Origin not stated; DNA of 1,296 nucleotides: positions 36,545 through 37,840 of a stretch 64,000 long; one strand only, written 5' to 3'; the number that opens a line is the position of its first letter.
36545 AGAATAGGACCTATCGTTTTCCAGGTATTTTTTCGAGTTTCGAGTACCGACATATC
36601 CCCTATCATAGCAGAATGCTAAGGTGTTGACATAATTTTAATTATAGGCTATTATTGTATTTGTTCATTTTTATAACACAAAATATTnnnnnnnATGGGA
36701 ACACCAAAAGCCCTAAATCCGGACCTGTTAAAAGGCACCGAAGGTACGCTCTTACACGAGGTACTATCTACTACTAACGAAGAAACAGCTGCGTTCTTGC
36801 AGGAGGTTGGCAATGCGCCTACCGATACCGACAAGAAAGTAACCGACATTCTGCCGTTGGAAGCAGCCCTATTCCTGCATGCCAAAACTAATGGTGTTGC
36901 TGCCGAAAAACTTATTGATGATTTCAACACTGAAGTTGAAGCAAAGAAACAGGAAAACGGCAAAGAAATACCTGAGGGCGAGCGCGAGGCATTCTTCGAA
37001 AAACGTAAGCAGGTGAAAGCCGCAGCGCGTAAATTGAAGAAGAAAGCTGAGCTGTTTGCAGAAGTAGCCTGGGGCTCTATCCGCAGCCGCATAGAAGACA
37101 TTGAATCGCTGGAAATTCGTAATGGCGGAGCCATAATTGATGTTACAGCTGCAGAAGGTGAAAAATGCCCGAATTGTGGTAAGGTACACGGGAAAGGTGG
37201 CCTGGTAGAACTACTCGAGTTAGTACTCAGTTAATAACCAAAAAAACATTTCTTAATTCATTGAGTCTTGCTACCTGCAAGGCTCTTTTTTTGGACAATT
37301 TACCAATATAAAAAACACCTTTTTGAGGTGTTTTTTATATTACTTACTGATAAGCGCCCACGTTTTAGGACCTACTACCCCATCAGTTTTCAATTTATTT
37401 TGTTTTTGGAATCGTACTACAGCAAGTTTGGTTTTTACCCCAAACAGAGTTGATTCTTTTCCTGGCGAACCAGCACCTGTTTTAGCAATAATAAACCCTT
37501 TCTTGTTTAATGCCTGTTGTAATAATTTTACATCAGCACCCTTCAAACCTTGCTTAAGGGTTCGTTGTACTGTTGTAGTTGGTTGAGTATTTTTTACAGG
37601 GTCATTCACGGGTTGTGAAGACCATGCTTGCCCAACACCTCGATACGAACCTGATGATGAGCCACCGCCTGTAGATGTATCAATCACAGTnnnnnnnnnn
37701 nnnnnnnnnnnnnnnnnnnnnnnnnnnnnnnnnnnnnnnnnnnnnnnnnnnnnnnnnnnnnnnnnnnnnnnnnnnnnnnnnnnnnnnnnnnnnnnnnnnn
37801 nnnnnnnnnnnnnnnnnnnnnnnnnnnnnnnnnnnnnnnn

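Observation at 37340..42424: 1694-aa GLUG-repeat giant surface protein with FN3 and a C-terminal peptidoglycan-binding domain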

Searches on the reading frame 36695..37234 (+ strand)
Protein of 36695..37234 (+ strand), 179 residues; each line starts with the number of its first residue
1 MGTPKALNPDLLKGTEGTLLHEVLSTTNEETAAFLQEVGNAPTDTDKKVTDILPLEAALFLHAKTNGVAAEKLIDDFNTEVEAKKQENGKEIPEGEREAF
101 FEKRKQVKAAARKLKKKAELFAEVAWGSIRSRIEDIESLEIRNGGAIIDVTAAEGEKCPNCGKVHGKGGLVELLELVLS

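Call 31: search_protein_families(library=pfam, proteins=[window:36695-37234:+], max_evalue=0.01)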
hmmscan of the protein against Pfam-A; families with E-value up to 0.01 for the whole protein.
window:36695-37234:+ (179 aa): 0 families

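Call 87: search_protein_families(library=ncbifam, proteins=[window:36695-37234:+], max_evalue=1)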
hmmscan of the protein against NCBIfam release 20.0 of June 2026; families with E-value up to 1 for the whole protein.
window:36695-37234:+ (179 aa): 1 family
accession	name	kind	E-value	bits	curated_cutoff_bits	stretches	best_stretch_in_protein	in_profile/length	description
NF041849.1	trans_regNmlR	equivalog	0.13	12.4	175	1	63-123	53-114/117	stress response transcriptional regulator NmlR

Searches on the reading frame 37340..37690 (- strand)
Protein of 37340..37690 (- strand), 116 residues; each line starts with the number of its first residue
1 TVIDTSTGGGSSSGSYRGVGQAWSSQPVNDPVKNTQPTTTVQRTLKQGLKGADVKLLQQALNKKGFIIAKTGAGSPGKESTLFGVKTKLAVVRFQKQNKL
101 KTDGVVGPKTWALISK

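Call 67: search_protein_families(library=pfam, proteins=[window:37340-37690:-], max_evalue=10)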
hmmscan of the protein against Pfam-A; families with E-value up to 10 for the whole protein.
window:37340-37690:- (116 aa): 1 family
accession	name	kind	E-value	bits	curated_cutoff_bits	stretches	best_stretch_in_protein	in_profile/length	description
PF01471.23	PG_binding_1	-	3.3e-16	59.6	23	1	51-113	2-56/57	Putative peptidoglycan binding domain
